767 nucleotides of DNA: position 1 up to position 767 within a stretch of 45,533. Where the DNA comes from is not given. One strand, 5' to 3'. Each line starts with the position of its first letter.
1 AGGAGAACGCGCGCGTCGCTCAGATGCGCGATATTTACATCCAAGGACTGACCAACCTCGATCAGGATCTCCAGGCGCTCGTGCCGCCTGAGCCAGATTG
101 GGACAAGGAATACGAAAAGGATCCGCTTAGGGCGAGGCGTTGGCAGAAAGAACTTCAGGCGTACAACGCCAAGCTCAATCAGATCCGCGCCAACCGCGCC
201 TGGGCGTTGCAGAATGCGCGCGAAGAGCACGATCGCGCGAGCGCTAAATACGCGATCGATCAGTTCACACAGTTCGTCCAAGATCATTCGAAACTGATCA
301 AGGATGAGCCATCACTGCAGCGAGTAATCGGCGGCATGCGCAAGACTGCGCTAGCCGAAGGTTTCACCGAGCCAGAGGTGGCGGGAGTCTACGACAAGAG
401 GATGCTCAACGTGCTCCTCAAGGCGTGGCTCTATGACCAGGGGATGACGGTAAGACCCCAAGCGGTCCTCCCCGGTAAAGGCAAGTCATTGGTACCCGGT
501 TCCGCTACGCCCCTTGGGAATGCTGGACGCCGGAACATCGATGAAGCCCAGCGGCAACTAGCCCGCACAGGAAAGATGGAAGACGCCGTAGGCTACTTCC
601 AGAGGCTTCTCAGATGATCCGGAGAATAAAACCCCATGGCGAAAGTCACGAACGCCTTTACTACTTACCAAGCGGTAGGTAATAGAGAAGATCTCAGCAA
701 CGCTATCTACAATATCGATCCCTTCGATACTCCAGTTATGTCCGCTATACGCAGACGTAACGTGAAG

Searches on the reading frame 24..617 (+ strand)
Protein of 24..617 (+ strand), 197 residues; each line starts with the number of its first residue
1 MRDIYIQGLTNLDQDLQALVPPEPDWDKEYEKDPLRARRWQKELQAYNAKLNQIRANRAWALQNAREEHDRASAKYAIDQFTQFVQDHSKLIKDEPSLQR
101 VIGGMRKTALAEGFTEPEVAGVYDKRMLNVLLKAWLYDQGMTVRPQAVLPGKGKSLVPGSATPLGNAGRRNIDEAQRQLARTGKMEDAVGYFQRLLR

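Call 11: search_protein_families(library=pfam, alignment_id=A1, max_evalue=0.001)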
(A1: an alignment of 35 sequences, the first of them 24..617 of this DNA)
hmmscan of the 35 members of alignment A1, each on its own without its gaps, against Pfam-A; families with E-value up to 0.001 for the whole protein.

A. member 1, window:24-617:+ (197 aa): 0 families

B. families by the number of members that match (of 35 scanned): 15 families
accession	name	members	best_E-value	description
PF17236.8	SU10_MCP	1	4.7e-74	SU10 major capsid protein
PF11860.13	Muramidase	1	2.3e-58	N-acetylmuramidase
PF18013.6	Phage_lysozyme2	1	7.6e-26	Phage tail lysozyme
PF24175.2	SU10_adaptor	1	8.3e-24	SU10 adaptor protein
PF00176.29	SNF2-rel_dom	1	1.5e-20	SNF2-related domain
PF23984.1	DUF7307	1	1.8e-20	Pam3 gp33-like protein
PF23977.1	Pam3_Gp34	1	5.2e-19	Pam3 phage gp34-like protein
PF24746.1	DUF7694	1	1.5e-18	Domain of unknown function (DUF7694)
PF07484.17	Collar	1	8e-16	Phage Tail Collar Domain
PF02557.22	VanY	1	4e-10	D-alanyl-D-alanine carboxypeptidase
PF13884.11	Peptidase_S74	1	3.8e-09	Chaperone of endosialidase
PF00271.37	Helicase_C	1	1.1e-05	Helicase conserved C-terminal domain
PF13895.12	Ig_2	1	5.7e-05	Immunoglobulin domain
PF13560.12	HTH_31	1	6e-05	Helix-turn-helix domain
PF01381.28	HTH_3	1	0.0001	Helix-turn-helix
